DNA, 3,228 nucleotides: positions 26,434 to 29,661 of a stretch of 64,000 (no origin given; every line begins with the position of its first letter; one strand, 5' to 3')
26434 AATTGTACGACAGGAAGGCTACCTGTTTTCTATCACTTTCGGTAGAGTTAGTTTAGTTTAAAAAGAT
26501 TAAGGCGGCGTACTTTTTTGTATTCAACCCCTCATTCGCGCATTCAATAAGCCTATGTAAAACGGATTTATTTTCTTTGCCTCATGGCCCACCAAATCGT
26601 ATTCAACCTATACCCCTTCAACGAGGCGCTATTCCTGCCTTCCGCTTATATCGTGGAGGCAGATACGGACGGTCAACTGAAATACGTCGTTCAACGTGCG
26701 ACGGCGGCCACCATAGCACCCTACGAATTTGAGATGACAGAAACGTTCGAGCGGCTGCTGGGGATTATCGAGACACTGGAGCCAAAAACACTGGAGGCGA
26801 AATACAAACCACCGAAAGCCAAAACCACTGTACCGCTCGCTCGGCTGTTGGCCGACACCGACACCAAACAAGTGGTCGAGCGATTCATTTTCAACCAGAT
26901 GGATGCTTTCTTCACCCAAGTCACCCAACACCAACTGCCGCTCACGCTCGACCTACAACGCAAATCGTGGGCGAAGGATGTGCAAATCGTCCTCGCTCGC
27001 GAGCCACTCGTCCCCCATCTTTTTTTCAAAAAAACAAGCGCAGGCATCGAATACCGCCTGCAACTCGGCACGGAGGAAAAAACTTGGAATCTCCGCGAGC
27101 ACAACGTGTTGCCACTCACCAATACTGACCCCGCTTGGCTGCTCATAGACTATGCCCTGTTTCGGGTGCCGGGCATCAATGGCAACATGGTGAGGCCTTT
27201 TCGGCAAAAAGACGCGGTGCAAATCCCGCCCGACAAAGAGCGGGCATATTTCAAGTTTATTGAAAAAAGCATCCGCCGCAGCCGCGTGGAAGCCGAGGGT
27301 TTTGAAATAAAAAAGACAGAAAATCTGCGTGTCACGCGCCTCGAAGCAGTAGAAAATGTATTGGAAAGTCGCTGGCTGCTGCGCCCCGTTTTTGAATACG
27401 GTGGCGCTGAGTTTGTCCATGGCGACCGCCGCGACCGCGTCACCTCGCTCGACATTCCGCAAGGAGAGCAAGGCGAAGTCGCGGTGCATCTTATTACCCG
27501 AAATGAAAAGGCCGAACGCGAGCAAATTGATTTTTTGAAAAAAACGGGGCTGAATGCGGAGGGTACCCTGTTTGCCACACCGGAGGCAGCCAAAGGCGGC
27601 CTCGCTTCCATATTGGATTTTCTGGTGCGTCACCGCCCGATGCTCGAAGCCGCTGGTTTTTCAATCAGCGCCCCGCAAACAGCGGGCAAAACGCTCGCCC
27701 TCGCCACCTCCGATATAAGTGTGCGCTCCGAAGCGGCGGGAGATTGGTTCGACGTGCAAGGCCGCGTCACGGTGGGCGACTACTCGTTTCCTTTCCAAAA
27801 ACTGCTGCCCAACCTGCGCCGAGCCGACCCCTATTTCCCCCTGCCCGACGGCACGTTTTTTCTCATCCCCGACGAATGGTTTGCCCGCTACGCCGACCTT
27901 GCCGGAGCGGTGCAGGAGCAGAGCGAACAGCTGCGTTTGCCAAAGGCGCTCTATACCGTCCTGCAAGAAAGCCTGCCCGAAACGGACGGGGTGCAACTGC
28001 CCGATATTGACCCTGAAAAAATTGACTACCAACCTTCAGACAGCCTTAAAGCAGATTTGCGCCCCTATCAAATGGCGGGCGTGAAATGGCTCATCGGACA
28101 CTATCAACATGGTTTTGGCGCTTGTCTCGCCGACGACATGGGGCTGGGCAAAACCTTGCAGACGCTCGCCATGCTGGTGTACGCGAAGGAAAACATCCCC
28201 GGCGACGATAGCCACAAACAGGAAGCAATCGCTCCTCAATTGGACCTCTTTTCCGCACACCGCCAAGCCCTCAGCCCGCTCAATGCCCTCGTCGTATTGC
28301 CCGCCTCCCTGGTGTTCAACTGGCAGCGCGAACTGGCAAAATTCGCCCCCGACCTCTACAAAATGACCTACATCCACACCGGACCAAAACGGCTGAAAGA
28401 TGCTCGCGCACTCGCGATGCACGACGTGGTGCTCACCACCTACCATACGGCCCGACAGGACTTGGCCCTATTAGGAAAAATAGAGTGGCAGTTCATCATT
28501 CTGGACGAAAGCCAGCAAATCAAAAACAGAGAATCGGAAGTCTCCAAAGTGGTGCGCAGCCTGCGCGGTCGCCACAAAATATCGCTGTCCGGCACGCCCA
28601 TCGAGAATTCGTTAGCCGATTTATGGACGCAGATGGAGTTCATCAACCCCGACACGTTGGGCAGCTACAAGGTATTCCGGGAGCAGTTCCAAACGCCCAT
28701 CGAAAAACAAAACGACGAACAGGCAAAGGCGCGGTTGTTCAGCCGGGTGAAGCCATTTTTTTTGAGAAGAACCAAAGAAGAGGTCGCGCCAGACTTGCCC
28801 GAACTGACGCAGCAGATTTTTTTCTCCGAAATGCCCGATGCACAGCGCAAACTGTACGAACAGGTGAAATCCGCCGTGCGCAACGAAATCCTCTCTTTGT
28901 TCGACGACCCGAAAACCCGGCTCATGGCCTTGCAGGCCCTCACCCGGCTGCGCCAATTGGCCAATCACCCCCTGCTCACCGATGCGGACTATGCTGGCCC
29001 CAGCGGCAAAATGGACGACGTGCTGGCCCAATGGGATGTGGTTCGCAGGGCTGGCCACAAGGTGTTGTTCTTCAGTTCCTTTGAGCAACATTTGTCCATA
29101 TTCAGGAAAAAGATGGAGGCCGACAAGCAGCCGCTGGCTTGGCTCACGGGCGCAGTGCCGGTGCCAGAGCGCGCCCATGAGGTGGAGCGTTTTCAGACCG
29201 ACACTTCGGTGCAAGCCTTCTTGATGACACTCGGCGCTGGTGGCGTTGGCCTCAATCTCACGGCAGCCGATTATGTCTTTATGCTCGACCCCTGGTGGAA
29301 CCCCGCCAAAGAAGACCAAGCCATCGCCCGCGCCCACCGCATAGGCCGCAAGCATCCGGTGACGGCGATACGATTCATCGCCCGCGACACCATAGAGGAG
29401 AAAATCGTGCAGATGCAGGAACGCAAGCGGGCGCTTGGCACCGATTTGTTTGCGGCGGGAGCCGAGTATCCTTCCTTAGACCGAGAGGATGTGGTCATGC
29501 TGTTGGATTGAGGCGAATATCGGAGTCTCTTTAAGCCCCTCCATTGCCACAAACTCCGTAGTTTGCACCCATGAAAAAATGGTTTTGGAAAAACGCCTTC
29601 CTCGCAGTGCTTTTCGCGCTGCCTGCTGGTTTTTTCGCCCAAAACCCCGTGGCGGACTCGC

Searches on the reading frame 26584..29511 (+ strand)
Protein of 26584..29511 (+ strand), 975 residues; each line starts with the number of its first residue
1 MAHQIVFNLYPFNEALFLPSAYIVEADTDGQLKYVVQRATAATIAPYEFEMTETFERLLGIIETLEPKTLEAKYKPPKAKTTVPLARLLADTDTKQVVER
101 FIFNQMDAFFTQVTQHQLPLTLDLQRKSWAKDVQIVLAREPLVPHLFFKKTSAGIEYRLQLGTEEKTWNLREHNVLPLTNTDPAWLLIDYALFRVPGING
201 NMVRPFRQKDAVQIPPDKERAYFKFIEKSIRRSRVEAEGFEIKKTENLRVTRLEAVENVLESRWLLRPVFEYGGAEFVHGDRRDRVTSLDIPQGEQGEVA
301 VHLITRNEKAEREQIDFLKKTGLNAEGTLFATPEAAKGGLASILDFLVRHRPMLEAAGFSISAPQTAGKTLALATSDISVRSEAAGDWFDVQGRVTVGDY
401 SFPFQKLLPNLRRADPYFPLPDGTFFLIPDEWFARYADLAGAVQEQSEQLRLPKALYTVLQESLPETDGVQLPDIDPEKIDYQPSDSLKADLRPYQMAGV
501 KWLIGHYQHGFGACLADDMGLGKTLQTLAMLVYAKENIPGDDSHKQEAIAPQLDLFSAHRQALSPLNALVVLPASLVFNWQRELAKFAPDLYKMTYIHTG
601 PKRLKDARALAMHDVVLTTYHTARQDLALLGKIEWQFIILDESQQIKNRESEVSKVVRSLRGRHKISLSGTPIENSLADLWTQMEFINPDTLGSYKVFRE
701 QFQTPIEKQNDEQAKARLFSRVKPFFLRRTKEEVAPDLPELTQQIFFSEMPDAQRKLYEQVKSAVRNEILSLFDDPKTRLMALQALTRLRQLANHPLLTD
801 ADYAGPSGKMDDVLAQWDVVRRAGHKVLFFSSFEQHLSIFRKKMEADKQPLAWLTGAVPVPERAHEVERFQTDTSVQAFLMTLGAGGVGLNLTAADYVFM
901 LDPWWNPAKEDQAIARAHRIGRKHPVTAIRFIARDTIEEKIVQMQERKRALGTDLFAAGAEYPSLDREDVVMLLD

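Call 69: search_protein_families(library=pfam, proteins=[window:26584-29511:+], max_evalue=0.001)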
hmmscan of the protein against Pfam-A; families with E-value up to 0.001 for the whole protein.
window:26584-29511:+ (975 aa): 3 families
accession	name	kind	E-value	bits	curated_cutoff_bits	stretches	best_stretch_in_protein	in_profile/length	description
PF00176.29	SNF2-rel_dom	-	1.3e-69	234.9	24.9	1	495-796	1-288/290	SNF2-related domain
PF00271.37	Helicase_C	-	5.2e-17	62.5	23.5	1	821-921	12-110/110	Helicase conserved C-terminal domain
PF08455.15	SNF2_assoc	-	9.5e-08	31.8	27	1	105-466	9-342/373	Bacterial SNF2 helicase associated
